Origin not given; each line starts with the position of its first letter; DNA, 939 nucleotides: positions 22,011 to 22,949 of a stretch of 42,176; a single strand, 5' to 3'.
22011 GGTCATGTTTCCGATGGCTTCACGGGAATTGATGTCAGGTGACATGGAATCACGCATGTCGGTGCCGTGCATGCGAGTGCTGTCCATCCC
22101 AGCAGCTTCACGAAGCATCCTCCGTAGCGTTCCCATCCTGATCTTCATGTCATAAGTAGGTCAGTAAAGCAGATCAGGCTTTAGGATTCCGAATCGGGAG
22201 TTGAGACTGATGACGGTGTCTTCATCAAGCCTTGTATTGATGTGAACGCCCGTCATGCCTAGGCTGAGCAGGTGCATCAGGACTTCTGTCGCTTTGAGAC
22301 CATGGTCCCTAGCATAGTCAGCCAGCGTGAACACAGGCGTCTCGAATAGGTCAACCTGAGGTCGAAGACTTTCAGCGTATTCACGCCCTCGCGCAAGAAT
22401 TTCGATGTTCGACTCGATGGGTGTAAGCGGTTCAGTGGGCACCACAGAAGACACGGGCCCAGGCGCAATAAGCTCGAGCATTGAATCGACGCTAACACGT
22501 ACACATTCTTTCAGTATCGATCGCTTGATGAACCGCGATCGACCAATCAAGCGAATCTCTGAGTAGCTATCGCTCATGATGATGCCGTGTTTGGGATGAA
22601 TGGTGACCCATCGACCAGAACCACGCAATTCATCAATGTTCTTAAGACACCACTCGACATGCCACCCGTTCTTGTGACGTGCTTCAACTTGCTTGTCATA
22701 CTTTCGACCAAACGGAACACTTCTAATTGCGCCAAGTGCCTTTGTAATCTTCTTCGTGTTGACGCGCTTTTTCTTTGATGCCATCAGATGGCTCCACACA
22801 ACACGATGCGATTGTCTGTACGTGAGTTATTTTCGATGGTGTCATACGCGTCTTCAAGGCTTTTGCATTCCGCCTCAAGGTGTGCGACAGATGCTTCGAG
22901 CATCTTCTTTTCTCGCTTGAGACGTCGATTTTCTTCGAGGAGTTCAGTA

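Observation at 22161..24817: Phage-borne translation initiation factor IF-1 homolog next to an IF2_N-domain protein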

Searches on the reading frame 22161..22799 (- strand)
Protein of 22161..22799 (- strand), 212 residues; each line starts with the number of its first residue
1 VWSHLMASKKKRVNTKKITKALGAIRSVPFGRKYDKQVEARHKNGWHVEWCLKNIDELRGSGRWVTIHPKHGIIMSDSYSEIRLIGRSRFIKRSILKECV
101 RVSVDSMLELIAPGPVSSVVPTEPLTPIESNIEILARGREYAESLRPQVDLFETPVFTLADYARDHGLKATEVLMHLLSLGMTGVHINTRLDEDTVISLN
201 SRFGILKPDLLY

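Call 3: search_protein_families(library=pfam, proteins=[window:22161-22799:-], max_evalue=1)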
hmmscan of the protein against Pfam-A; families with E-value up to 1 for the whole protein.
window:22161-22799:- (212 aa): 1 family
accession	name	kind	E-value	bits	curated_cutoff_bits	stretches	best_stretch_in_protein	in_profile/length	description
PF04760.21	IF2_N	-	0.00019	21.6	25.3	1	158-197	5-44/53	Translation initiation factor IF-2, N-terminal region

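Call 4: search_protein_families(library=ncbifam, proteins=[window:22161-22799:-], max_evalue=1)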
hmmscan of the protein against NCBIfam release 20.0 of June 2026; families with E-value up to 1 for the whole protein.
window:22161-22799:- (212 aa): 1 family
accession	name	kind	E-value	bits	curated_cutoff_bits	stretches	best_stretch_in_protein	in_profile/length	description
TIGR00487.1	IF-2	equivalog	0.11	11.2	424.4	1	157-203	12-57/587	translation initiation factor IF-2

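Call 16: find_homologous_proteins(query=window:22161-22784:-, max_evalue=0.001)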
Query window:22161-22784:- (207 aa): 1 proteins with E <= 0.001 among 155 candidates.
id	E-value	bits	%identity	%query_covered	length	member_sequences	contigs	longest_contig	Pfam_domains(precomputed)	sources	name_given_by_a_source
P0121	9.3e-133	458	100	100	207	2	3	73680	-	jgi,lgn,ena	-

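Call 19: find_encoding_contigs(protein=P0121, flank=10000, max_places=4)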
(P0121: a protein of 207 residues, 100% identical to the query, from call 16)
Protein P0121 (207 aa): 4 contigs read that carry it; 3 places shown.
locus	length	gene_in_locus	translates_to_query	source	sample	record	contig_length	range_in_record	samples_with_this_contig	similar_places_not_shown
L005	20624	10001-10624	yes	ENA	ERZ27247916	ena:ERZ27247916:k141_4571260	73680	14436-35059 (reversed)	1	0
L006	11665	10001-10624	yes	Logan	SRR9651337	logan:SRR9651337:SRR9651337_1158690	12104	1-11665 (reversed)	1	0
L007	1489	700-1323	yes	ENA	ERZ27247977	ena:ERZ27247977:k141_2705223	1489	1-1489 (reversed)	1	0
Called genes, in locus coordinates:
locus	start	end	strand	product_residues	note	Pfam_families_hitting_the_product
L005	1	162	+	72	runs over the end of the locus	-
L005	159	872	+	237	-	-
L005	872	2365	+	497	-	PF00004:AAA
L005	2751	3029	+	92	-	-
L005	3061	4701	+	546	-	PF00118:Cpn60_TCP1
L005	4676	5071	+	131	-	-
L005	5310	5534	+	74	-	-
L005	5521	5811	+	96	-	-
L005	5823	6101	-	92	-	-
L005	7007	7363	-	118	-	-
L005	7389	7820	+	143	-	-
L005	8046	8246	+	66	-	PF01176:eIF-1a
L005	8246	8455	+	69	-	-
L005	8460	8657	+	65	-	-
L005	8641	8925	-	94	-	-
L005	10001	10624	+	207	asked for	-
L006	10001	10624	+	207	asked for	-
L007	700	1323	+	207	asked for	-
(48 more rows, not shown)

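Call 25: search_solved_structures(query=window:22161-22784:-, show_alignments=3, max_evalue=10)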
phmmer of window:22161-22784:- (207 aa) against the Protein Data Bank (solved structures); distinct sequences matched with E-value up to 10: 4.
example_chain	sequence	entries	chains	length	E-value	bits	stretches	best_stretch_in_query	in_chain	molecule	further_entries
10cy_A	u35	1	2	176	0.55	13.1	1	119-158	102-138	Rpp30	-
6j0g_A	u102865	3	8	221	1.2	11.9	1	25-68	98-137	Butyrophilin subfamily 3 member A3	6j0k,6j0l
5zz3_A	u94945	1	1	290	1.8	11.4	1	25-68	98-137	Butyrophilin, subfamily 3, member A3 isoform b variant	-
9ii6_D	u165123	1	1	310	1.9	11.3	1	25-68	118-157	Butyrophilin subfamily 3 member A3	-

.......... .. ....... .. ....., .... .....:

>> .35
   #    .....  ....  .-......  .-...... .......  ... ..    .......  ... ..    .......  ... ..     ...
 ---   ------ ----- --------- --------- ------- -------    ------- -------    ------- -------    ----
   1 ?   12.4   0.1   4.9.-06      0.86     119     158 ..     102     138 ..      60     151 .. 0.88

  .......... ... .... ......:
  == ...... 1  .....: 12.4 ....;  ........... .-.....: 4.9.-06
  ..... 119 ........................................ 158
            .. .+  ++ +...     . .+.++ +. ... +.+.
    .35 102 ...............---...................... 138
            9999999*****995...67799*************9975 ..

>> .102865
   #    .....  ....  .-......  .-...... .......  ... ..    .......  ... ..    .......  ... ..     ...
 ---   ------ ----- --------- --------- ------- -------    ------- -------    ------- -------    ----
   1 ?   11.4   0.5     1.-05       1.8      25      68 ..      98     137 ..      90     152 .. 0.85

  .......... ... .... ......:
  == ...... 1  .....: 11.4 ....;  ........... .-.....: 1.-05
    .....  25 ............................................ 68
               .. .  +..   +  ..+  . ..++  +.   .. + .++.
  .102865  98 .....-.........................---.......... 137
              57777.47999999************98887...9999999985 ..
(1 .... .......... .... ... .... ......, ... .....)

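Call 34: search_protein_representatives(protein=window:22161-22784:-)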
Query: 207 residues. Proteins with E-value up to 0.001 (for the whole library): 34; up to 1e-10: 6; up to 1e-30: 1. The best 34 are listed.
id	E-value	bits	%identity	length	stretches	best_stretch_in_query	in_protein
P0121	3.0e-133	458.0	100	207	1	1-207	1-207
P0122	7.3e-26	107.4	40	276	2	28-105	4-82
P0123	5.1e-23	98.1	48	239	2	37-103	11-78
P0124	9.0e-19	84.2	44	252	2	31-103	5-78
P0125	4.6e-17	78.7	50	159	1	29-109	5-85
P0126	1.1e-13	67.6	33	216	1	38-199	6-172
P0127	1.4e-10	57.5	39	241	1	25-105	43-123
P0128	1.4e-10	57.5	48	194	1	38-100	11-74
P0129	5.4e-10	55.6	32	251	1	37-191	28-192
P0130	1.5e-09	54.2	36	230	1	26-196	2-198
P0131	3.1e-09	53.1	36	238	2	31-104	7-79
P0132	4.3e-09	52.7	32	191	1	43-197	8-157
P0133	1.3e-08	51.1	49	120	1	38-94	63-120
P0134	2.4e-08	50.2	37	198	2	144-192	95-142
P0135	8.5e-08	48.4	31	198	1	45-190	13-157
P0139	9.5e-06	41.7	61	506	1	152-200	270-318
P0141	2.1e-05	40.6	59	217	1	152-200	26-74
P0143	2.6e-05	40.3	57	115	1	152-200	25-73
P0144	6.6e-05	39.0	57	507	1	156-202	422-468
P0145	7.5e-05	38.8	59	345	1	152-200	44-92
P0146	8.1e-05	38.7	55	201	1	151-199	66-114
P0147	9.7e-05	38.4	57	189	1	152-200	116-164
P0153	5.6e-04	36.0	55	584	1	152-200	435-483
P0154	9.9e-04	35.1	57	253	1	153-199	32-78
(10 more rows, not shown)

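Call 36: search_protein_families(library=pfam, proteins=[P0139, P0141, P0143, P0144, P0145, P0146, P0147, P0153, P0154, P0122], max_evalue=0.01)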
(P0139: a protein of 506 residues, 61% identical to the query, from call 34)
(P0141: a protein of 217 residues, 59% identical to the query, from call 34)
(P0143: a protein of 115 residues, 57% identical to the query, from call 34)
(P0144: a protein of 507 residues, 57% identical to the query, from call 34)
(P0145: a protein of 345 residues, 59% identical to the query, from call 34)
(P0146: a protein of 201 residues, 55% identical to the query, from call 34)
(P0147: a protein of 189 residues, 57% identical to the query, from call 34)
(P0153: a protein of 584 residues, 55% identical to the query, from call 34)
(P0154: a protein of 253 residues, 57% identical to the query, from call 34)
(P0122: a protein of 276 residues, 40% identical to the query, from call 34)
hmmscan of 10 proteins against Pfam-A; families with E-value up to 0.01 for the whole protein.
P0139 (506 aa): 7 families
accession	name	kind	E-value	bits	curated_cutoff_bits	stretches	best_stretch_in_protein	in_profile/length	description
PF00009.33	GTP_EFTU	-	2.2e-32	112.6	26.5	1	371-494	6-149/188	Elongation factor Tu GTP binding domain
PF01926.29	MMR_HSR1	-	1.7e-10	41.4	21.9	1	371-476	2-113/113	50S ribosome-binding GTPase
PF04760.21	IF2_N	-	6.7e-10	39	25.3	1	268-319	2-53/53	Translation initiation factor IF-2, N-terminal region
PF02421.24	FeoB_N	-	2.2e-05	24.5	27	1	371-499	3-137/156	Ferrous iron transport protein B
PF09439.16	SRPRB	-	0.00048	20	25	1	369-497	4-139/178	Signal recognition particle receptor beta subunit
PF00025.27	Arf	-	0.0024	17.8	22.3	1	373-496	19-145/174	ADP-ribosylation factor family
PF08477.19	Roc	-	0.0073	17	27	0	371-478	2-119/119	Ras of Complex, Roc, domain of DAPkinase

P0141 (217 aa): 5 families
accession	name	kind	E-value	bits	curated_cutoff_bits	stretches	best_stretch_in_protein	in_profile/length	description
PF00009.33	GTP_EFTU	-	5.3e-17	62.4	26.5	1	117-205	6-113/188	Elongation factor Tu GTP binding domain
PF04760.21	IF2_N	-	6.7e-11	42.2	25.3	1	24-75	2-53/53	Translation initiation factor IF-2, N-terminal region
PF01926.29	MMR_HSR1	-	1.1e-07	32.4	21.9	1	117-193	2-84/113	50S ribosome-binding GTPase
PF08477.19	Roc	-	0.002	18.8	27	1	117-197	2-90/119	Ras of Complex, Roc, domain of DAPkinase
PF02421.24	FeoB_N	-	0.006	16.6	27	0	117-177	3-63/156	Ferrous iron transport protein B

P0143 (115 aa): 1 family
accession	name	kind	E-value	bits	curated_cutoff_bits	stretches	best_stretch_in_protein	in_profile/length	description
PF04760.21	IF2_N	-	2.3e-11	43.7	25.3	1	23-74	2-53/53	Translation initiation factor IF-2, N-terminal region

P0144 (507 aa): 1 family
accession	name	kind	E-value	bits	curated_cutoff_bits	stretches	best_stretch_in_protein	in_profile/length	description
PF04760.21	IF2_N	-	2.1e-23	82.3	25.3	2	417-466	3-52/53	Translation initiation factor IF-2, N-terminal region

P0145 (345 aa): 2 families
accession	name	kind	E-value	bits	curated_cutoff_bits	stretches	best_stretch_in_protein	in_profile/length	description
PF00009.33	GTP_EFTU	-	4.1e-13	49.8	26.5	1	195-241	91-138/188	Elongation factor Tu GTP binding domain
PF04760.21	IF2_N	-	4.3e-10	39.7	25.3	1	44-93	4-53/53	Translation initiation factor IF-2, N-terminal region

P0146 (201 aa): 1 family
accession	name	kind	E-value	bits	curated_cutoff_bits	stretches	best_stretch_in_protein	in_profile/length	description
PF04760.21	IF2_N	-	2e-09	37.5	25.3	1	65-115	2-52/53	Translation initiation factor IF-2, N-terminal region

P0147 (189 aa): 1 family
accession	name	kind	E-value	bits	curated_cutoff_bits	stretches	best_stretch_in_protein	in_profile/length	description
PF04760.21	IF2_N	-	1.3e-11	44.5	25.3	1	114-165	2-53/53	Translation initiation factor IF-2, N-terminal region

P0153 (584 aa): 3 families
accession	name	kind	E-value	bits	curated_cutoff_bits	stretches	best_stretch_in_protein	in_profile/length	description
PF04760.21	IF2_N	-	1e-19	70.5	25.3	2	433-484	2-53/53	Translation initiation factor IF-2, N-terminal region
PF00009.33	GTP_EFTU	-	6e-08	32.9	26.5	1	530-584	6-79/188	Elongation factor Tu GTP binding domain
PF01926.29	MMR_HSR1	-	7e-05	23.4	21.9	1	530-583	2-55/113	50S ribosome-binding GTPase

P0154 (253 aa): 3 families
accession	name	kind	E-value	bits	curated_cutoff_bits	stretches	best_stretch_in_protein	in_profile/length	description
PF00009.33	GTP_EFTU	-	2.9e-18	66.6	26.5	1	141-208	51-118/188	Elongation factor Tu GTP binding domain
PF04760.21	IF2_N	-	5.5e-12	45.7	25.3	1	30-80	3-53/53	Translation initiation factor IF-2, N-terminal region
PF01926.29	MMR_HSR1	-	0.0011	19.5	21.9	1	144-206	31-99/113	50S ribosome-binding GTPase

P0122 (276 aa): 1 family
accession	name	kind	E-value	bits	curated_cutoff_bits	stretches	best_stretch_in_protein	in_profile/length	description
PF04760.21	IF2_N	-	4.6e-05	23.5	25.3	1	182-227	6-51/53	Translation initiation factor IF-2, N-terminal region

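Call 45: predict_structure(alignment_id=A1)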
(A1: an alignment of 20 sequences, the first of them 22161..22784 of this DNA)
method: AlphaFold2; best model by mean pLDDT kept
length: 207 residues; sequences in the alignment: 20
mean_pLDDT: 81.1   pTM: 0.44
mean pLDDT of the five models: 81.1, 80.1, 79.5, 79.4, 79.4
residues with pLDDT >= 90: 110; 70-90: 42; 50-70: 40; < 50: 15
segments of 3 or more residues with pLDDT < 50: 112-114, 144-147
pLDDT, mean of each block of 10 residues (from residue 1): 67 65 61 75 95 94 96 95 95 95 85 49 63 79 53 93 97 97 95 92 54
secondary structure, 60 per line:
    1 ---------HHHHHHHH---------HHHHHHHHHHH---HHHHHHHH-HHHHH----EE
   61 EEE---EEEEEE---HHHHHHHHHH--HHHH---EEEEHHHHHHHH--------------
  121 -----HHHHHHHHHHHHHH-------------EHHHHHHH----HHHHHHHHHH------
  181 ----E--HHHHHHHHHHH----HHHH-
elements in order: H10-17 H27-37 H41-48 H50-54 E59-63 E67-72 H76-85 H88-91 E95-98 H99-106 H126-139 H154-160 H165-174 H188-198 H203-206

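Call 47: fold_search(model_id=the predicted structure, library=pdb)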
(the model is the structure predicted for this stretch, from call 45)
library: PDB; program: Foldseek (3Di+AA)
matches with E <= 10: 76; with E <= 0.001: 0
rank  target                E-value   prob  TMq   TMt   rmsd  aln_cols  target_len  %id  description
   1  9a4o_A                2.1e-01  1.00  0.22  0.07   0.7        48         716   31  Integrative model of IF2-TAGH by crosslinking MS and deep learning (released 2024-09-18)
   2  7unv_x                8.0e-01  0.97  0.22  0.08   1.5        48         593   27  Pseudomonas aeruginosa 70S ribosome initiation complex bound to IF2-GDPCP (structure II-A) (released 2022-06-22)
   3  8csh_A                9.0e-01  0.87  0.20  0.69   3.4        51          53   12  Structure of the DNA binding domain of pSK1 Par partition protein bound to centromere DNA (released 2022-08-10)
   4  4b43                  1.5e+00  0.69  0.21  0.13   5.0        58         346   22  Bacterial translation initiation factor IF2 (1-363), apo form, double mutant K86L H130A (released 2013-09-18)
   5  7uiu                  1.6e+00  0.93  0.22  0.50   1.5        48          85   27  N2 sub-domain of IF2 bound to the 30S subunit in the Pseudomonas aeruginosa 70S ribosome initiation complex (focused cla (released 2022-06-22)
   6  4kjz_A                2.1e+00  0.60  0.21  0.10   4.7        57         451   21  Crystal Structure of Thermus Thermophilus IF2, Apo and GDP-bound Forms (2-474) (released 2013-09-11)
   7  2hsg                  2.2e+00  0.14  0.11  0.08   8.9        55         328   24  Structure of transcription regulator CcpA in its DNA-free state (released 2007-06-05)
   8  9n9p_D                2.2e+00  0.08  0.15  0.04  10.7        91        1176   13  Cryo-EM structure of the Fta RNAP complex (released 2025-12-24)
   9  4b3x                  2.4e+00  0.54  0.21  0.12   5.0        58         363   22  Bacterial translation initiation factor IF2 (1-363), apo form (released 2013-05-29)
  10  5j9t_I                2.7e+00  0.18  0.17  0.13   5.8        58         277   19  Crystal structure of the NuA4 core complex (released 2016-10-26)
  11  4b48                  2.8e+00  0.54  0.21  0.13   3.6        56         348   16  Bacterial translation initiation factor IF2 (1-363), complex with GTP (released 2013-05-29)
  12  4ud8_A                3.2e+00  0.03  0.12  0.06  11.4        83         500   17  AtBBE15 (released 2015-06-10)
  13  3wg9_A                3.4e+00  0.15  0.17  0.16  16.5        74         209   19  Crystal structure of RSP, a Rex-family repressor (released 2014-08-13)
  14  5i44_B                3.8e+00  0.47  0.21  0.56   3.9        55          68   14  Structure of RacA-DNA complex; P21 form (released 2016-05-04)
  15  6ama_B                3.8e+00  0.12  0.16  0.42   4.5        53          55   21  Structure of S. coelicolor/S. venezuelae BldC-smeA-ssfA complex to 3.09 Angstrom (released 2018-03-28)
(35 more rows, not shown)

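Call 78: search_protein_families(library=phrogs, proteins=[window:22161-22784:-], max_evalue=0.01)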
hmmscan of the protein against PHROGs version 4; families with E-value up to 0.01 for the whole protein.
window:22161-22784:- (207 aa): 0 families
